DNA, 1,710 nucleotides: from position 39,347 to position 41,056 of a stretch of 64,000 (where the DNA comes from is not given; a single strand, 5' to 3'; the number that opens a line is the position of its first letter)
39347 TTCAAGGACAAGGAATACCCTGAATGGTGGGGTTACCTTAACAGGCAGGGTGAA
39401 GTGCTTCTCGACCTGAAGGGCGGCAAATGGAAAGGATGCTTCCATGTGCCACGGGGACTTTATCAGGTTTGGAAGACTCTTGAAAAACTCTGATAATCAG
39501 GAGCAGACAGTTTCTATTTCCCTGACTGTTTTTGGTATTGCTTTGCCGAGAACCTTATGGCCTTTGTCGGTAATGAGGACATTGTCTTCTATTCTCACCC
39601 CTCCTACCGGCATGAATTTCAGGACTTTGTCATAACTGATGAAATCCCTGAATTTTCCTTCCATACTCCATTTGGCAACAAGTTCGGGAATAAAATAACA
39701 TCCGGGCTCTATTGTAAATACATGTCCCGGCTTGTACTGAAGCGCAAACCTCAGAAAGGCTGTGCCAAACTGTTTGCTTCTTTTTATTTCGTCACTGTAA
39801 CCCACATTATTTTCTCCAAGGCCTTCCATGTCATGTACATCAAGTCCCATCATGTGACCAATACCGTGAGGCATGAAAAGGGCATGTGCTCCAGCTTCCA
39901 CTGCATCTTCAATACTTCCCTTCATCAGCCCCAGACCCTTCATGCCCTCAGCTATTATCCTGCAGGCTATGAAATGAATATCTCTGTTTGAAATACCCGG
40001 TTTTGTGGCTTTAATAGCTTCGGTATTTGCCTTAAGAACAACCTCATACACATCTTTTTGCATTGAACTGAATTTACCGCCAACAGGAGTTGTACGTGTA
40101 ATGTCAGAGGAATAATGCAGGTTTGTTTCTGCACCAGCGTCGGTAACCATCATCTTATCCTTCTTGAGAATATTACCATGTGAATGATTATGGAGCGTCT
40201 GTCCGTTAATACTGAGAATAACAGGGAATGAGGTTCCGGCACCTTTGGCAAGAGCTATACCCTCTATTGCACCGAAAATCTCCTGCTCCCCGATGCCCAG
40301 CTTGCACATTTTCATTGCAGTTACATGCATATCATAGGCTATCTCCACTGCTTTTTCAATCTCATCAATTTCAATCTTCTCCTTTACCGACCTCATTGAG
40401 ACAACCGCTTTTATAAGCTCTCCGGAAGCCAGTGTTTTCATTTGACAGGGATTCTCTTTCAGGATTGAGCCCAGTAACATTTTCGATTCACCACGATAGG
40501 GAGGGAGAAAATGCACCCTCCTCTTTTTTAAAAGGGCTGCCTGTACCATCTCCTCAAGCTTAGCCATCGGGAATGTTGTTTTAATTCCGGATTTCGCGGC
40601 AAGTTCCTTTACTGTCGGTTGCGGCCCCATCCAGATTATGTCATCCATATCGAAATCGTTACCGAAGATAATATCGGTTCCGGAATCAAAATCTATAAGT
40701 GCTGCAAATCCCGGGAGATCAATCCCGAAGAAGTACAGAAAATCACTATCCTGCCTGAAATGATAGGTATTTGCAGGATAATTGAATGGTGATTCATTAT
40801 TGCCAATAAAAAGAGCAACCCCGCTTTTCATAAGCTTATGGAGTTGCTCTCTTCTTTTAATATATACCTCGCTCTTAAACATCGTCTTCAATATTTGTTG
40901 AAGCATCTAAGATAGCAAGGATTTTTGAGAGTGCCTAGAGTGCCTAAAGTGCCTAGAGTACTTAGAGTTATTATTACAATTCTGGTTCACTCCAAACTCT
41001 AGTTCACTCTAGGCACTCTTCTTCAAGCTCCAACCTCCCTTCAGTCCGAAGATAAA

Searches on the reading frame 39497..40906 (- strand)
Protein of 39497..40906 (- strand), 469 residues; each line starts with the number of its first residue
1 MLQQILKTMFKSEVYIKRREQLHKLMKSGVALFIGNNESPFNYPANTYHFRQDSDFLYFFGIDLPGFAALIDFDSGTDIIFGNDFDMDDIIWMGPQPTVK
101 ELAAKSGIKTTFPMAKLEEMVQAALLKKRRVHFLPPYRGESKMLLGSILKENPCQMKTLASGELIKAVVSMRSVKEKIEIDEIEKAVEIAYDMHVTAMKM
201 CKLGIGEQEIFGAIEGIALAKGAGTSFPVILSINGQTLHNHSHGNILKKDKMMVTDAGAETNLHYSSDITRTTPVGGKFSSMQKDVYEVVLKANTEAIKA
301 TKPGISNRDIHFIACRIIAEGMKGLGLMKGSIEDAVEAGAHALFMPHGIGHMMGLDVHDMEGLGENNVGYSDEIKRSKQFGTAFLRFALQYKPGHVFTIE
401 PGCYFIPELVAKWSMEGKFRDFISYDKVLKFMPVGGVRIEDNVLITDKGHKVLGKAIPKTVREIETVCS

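Call 84: find_homologous_proteins(query=window:39497-40906:-, max_evalue=1e-30)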
Query window:39497-40906:- (469 aa): 8000 proteins with E <= 1e-30 among 8000 candidates; the best 120 are listed.
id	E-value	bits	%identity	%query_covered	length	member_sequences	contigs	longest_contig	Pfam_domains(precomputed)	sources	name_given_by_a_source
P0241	0.0e+0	1064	100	100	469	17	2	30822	PF00557.30,PF05195.23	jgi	-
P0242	3.0e-279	945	87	99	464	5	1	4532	PF00557.30,PF05195.23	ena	-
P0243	5.6e-269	911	83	98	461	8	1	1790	PF00557.30,PF05195.23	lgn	-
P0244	1.4e-267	906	83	98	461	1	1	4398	PF00557.30,PF05195.23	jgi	jgi:Xaa-Pro aminopeptidase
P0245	2.5e-266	902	82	98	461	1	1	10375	PF00557.30,PF05195.23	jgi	jgi:Xaa-Pro aminopeptidase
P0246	1.0e-265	900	84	98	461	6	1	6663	PF00557.30,PF05195.23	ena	-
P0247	1.8e-265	899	82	99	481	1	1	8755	PF00557.30,PF05195.23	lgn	-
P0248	8.6e-265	897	82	98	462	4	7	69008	PF00557.30,PF05195.23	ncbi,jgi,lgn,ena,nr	ncbi:MAG: Xaa-Pro aminopeptidase [Bacteroidetes bacterium GWE2_41_25]|nr:MAG: Xaa-Pro aminopeptidase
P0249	2.0e-264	896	82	98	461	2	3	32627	PF00557.30,PF05195.23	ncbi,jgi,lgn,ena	-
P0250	5.1e-264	894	82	98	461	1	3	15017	PF00557.30,PF05195.23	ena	-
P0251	6.4e-264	894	82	98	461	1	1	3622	PF00557.30,PF05195.23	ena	-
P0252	1.6e-263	893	82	98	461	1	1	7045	PF00557.30,PF05195.23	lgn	-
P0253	2.2e-263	892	82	98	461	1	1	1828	PF00557.30,PF05195.23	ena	-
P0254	3.0e-263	892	82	98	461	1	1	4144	PF00557.30,PF05195.23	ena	-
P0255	8.5e-263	890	82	98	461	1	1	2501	PF00557.30,PF05195.23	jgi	-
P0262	8.8e-261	884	80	98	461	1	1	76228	PF00557.30,PF05195.23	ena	-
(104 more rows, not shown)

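Call 86: find_encoding_contigs(protein=P0242, flank=2500, max_places=1)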
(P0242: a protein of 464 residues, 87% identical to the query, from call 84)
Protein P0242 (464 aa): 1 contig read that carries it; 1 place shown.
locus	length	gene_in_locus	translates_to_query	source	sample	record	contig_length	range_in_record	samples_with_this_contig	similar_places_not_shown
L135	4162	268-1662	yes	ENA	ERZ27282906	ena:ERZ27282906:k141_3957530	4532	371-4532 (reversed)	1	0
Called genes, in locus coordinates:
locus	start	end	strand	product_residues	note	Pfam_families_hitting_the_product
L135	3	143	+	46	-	?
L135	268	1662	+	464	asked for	PF05195:AMP_N, PF00557:Peptidase_M24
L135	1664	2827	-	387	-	PF07221:GlcNAc_2-epim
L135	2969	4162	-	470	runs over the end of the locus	PF00083:Sugar_tr, PF07690:MFS_1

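Call 87: find_encoding_contigs(protein=P0248, flank=2500, max_places=1)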
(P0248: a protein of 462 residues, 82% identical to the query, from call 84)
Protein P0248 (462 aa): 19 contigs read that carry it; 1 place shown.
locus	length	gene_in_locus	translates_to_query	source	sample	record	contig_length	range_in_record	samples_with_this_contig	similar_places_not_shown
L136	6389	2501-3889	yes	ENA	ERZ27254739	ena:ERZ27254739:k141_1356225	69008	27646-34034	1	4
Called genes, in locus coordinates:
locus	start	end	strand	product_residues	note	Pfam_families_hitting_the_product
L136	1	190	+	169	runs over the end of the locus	PF11821:ActD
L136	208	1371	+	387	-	-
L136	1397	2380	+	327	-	PF00034:Cytochrom_C, PF13442:Cytochrome_CBB3, PF00034:Cytochrom_C (weak)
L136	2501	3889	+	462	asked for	PF05195:AMP_N, PF00557:Peptidase_M24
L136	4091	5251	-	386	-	PF07221:GlcNAc_2-epim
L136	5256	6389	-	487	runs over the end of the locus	PF00083:Sugar_tr, PF07690:MFS_1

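Call 88: find_encoding_contigs(protein=P0249, flank=2500, max_places=1)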
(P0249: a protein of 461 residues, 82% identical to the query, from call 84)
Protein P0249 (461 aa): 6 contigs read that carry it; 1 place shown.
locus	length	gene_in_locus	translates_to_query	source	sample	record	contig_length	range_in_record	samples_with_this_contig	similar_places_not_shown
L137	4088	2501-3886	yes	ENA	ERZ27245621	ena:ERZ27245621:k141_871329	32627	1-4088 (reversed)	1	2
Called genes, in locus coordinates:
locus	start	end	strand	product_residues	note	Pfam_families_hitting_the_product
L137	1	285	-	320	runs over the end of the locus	PF01207:Dus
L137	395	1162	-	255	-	-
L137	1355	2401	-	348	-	PF12801:Fer4_5 (weak), PF12838:Fer4_7 (faint)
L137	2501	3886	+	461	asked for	PF05195:AMP_N, PF00557:Peptidase_M24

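Call 89: find_encoding_contigs(protein=P0262, flank=2500, max_places=1)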
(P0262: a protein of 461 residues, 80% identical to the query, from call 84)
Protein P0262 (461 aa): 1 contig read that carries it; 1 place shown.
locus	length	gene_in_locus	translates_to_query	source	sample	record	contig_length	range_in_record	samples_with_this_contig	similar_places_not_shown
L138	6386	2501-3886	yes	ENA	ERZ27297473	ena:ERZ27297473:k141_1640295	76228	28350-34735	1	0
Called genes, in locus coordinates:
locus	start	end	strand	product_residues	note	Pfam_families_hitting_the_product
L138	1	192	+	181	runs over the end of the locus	PF01814:Hemerythrin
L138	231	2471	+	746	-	PF22085:NorB_cytochrome_c-like, PF00115:COX1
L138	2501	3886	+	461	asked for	PF05195:AMP_N, PF00557:Peptidase_M24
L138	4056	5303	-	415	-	PF07221:GlcNAc_2-epim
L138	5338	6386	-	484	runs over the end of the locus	PF00083:Sugar_tr, PF07690:MFS_1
